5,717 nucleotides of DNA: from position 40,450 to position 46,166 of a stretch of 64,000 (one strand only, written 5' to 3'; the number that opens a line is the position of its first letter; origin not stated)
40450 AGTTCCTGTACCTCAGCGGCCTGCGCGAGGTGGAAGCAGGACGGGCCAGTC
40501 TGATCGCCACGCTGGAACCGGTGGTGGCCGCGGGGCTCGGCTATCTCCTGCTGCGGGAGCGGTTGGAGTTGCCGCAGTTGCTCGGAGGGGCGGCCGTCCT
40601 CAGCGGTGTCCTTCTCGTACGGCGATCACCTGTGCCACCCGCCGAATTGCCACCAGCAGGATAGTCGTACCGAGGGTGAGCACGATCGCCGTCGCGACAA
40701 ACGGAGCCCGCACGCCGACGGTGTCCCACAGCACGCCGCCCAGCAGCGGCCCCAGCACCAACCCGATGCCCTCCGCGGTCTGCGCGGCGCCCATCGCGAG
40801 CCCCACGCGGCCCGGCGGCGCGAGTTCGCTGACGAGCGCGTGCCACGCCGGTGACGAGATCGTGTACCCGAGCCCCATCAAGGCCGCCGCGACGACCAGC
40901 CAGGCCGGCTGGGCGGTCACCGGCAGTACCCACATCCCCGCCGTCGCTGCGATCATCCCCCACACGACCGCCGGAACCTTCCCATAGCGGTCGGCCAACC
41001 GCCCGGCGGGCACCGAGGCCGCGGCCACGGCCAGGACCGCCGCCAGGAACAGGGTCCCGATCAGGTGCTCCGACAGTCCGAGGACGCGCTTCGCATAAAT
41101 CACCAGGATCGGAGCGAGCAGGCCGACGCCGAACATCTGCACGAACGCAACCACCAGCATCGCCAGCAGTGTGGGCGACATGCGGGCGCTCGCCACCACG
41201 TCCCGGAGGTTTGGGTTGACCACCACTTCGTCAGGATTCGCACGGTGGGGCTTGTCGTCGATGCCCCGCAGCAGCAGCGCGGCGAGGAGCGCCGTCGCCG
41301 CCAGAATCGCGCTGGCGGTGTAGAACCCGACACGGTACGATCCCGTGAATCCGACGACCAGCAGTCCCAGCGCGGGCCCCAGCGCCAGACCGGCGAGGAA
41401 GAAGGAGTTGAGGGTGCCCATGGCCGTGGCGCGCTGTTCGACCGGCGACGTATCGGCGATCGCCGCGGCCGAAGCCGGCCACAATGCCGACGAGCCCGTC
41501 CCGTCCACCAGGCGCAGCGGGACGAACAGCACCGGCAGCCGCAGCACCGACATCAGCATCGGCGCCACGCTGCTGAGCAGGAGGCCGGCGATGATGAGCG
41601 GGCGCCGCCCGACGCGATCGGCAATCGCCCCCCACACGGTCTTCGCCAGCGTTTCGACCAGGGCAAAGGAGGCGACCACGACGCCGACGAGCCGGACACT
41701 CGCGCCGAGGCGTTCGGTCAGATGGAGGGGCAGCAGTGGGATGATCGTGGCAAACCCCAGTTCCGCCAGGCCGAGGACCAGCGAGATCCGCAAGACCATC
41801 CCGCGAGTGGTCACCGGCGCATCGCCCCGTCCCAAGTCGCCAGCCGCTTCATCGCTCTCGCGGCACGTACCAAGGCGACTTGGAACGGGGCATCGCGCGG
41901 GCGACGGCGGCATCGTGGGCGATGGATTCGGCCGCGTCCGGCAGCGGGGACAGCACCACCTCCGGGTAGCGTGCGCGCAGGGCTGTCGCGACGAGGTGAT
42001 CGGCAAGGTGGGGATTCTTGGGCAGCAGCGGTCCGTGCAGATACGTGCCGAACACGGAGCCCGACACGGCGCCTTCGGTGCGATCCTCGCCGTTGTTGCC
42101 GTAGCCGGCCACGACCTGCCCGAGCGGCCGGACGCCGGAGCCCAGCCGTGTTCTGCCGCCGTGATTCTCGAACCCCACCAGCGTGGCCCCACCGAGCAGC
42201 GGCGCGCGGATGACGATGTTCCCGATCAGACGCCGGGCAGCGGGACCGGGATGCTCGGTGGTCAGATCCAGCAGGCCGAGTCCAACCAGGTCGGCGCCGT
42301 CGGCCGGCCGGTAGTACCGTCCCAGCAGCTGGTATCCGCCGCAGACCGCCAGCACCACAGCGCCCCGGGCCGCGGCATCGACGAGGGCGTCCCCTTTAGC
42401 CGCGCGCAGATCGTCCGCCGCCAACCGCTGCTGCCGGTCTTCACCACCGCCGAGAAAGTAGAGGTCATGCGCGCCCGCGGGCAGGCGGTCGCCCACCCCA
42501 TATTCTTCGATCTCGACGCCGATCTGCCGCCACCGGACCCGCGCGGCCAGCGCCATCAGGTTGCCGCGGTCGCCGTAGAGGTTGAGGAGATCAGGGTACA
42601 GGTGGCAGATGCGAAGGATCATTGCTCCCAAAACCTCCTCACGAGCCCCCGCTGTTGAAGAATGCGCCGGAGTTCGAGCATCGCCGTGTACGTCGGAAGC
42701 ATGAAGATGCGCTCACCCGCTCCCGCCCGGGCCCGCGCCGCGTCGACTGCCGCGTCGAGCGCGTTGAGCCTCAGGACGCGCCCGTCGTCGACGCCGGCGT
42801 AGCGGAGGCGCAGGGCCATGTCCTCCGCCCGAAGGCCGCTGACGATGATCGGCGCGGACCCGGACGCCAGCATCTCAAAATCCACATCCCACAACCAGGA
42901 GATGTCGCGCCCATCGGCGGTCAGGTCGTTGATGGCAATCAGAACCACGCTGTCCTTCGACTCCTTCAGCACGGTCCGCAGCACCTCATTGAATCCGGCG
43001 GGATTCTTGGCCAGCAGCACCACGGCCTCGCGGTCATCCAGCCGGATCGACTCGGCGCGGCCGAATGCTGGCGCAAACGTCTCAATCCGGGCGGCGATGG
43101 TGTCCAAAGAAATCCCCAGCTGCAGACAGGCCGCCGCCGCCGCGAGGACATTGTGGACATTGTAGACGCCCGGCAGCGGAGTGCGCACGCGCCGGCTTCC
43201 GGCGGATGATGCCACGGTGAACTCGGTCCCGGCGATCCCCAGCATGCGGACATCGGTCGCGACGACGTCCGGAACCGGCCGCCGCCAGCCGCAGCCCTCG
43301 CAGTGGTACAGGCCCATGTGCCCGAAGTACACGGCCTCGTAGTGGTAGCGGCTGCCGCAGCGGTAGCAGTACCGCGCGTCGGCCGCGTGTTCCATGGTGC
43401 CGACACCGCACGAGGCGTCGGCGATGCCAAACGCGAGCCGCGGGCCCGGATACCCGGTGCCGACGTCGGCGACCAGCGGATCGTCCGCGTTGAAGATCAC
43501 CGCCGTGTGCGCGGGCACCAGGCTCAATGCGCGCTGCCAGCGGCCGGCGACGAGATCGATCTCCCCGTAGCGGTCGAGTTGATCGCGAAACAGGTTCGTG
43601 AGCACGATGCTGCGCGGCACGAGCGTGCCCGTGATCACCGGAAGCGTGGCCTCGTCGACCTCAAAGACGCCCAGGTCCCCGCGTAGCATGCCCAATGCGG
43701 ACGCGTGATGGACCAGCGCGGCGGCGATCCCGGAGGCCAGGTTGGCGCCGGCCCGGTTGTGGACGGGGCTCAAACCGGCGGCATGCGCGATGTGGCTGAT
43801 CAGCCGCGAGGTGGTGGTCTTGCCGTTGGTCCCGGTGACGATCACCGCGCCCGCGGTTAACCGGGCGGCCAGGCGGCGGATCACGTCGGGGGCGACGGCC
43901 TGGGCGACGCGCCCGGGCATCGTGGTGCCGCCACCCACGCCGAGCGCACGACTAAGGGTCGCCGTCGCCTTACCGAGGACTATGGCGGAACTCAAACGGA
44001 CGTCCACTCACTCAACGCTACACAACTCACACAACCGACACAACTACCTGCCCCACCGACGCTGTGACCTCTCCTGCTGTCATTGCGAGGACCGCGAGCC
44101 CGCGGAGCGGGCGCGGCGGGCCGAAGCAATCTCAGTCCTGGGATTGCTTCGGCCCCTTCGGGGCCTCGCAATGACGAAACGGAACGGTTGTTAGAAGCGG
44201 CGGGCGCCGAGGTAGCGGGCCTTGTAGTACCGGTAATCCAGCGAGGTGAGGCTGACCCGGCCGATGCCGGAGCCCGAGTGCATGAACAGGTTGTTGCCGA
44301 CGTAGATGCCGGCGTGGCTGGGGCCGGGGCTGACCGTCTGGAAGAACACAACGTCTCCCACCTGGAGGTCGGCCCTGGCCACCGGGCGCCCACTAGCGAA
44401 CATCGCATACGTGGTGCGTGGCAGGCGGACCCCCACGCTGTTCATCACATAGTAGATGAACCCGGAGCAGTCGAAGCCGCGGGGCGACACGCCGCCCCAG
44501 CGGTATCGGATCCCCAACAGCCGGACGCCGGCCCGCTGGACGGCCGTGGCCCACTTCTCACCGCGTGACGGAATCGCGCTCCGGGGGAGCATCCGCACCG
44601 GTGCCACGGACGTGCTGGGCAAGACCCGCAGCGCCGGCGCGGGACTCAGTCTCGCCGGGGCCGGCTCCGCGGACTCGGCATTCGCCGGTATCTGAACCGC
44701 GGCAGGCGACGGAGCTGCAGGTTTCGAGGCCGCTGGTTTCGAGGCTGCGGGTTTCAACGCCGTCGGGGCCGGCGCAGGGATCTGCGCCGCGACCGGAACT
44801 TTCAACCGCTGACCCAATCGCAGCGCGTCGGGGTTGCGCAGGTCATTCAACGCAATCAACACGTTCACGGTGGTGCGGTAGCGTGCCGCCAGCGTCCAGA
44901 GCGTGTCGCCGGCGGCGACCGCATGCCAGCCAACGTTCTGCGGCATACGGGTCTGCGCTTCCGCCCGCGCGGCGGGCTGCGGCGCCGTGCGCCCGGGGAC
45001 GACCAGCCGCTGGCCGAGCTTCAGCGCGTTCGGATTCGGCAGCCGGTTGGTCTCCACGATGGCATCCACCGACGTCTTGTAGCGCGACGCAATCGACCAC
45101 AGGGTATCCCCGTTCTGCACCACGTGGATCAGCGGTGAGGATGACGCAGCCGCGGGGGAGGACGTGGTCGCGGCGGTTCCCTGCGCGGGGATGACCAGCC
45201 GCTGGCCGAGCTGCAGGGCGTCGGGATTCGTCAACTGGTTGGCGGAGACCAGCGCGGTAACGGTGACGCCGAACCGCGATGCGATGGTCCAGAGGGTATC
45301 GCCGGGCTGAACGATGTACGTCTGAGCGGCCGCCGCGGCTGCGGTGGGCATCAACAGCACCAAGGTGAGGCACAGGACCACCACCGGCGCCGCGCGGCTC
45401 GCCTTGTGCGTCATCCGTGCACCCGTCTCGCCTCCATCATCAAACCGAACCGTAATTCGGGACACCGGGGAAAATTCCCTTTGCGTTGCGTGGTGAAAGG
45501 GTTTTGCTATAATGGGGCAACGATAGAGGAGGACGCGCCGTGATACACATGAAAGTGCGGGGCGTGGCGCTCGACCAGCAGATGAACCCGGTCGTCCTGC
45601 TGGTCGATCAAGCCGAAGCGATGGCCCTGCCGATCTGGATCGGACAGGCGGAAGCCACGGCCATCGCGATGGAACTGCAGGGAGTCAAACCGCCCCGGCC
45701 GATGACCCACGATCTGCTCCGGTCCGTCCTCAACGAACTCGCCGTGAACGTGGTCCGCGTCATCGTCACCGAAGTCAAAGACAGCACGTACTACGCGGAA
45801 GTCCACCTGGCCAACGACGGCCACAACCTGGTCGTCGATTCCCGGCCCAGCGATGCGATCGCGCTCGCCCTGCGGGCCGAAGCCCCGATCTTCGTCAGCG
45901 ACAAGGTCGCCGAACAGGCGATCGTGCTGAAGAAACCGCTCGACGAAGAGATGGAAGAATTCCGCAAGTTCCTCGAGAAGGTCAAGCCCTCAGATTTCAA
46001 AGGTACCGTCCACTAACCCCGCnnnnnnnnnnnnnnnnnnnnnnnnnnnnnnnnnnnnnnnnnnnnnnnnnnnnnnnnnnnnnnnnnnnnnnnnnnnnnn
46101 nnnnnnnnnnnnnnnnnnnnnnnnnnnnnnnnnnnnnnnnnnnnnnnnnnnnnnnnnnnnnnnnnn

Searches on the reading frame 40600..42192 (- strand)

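Call 53: search_protein_families(library=pfam, max_evalue=0.00001, proteins=[window:40600-42192:-])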
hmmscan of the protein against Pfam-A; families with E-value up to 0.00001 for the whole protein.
window:40600-42192:- (530 aa): 4 families
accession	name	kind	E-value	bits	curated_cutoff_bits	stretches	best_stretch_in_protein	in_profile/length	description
PF07690.21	MFS_1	-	1.8e-64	218.3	33.4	2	137-351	2-217/347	Major Facilitator Superfamily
PF12832.13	MFS_1_like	-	1.7e-21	77.2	25.2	1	147-498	15-371/373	MFS_1 like family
PF05977.19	MFS_3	-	2.8e-10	39.7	27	0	161-372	39-250/524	Transmembrane secretion effector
PF00083.30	Sugar_tr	-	3.1e-09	36.7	22.3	1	165-303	44-186/452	Sugar (and other) transporter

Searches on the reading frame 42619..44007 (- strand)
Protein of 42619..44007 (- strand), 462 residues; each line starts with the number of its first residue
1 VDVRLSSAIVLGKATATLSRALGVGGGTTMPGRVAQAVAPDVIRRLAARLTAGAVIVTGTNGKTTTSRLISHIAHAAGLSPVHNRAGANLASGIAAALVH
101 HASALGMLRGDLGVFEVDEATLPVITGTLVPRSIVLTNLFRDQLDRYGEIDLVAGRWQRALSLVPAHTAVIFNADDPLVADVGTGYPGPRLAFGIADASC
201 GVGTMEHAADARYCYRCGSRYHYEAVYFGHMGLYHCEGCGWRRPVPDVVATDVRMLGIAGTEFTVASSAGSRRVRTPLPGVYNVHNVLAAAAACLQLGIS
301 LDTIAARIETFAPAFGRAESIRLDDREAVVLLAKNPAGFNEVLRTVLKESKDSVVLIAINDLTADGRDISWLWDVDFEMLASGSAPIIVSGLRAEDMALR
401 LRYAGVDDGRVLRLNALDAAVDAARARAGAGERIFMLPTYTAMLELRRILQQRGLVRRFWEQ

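Call 53: search_protein_families(library=pfam, max_evalue=0.00001, proteins=[window:42619-44007:-])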
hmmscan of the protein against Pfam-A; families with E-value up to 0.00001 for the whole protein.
window:42619-44007:- (462 aa): 2 families
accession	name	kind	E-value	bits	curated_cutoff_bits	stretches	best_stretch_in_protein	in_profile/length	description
PF08353.15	MurT_C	-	1.4e-33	115.7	25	1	332-443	1-110/110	MurT ligase C-terminal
PF08245.18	Mur_ligase_M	-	4.5e-16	59.8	24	1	57-180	1-129/200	Mur ligase middle domain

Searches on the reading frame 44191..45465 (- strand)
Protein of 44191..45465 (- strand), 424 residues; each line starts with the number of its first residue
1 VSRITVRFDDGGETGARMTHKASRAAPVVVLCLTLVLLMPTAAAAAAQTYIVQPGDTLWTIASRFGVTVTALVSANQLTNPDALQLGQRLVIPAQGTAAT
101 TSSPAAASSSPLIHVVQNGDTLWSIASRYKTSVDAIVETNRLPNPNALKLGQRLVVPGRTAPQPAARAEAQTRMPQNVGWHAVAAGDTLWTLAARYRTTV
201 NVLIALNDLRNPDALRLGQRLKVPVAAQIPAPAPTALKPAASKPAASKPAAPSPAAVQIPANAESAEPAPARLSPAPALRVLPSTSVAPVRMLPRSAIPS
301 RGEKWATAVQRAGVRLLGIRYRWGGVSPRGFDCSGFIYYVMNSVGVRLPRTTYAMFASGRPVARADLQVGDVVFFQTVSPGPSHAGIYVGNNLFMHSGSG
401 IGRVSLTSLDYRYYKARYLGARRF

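Call 53: search_protein_families(library=pfam, max_evalue=0.00001, proteins=[window:44191-45465:-])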
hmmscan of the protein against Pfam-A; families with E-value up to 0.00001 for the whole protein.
window:44191-45465:- (424 aa): 7 families
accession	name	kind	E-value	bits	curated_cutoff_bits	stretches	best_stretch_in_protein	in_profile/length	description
PF01476.26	LysM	-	2.9e-52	174.8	20.9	3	50-93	1-43/43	LysM domain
PF00877.26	NLPC_P60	-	2.6e-29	101.7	23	1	318-423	1-105/105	NlpC/P60 family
PF23473.1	LysM3_LYK4_5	-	3.8e-12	46.5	29.3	1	49-80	4-35/48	LYK4/5 LysM3 domain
PF23446.1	LysM1_NFP_LYK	-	3.6e-09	37.8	36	0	49-95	7-56/60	NFP/LYK LysM1 domain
PF23472.1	LysM2_CERK1_LYK3_4_5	-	8.7e-08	32.4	27.4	0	48-93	6-54/56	LYK3/4/5 LysM2 domain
PF23462.1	LysM3_NFP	-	2e-07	31.9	28.1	0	49-80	4-35/48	NFP LysM3 domain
PF23457.1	LysM2_NFP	-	1.7e-06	28.5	36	0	49-93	7-54/56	NFP LysM2 domain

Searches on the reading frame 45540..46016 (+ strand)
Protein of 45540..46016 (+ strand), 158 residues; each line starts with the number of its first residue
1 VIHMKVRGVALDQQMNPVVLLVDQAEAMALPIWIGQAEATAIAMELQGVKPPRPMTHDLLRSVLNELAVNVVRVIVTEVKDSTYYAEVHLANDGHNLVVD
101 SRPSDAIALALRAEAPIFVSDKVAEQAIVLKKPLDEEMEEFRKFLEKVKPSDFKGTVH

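Call 53: search_protein_families(library=pfam, max_evalue=0.00001, proteins=[window:45540-46016:+])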
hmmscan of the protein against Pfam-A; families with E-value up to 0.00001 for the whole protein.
window:45540-46016:+ (158 aa): 1 family
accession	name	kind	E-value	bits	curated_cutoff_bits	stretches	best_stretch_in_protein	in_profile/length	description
PF02577.19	BFN_dom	-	2.1e-41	140.7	27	1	19-129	1-109/112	Bifunctional nuclease domain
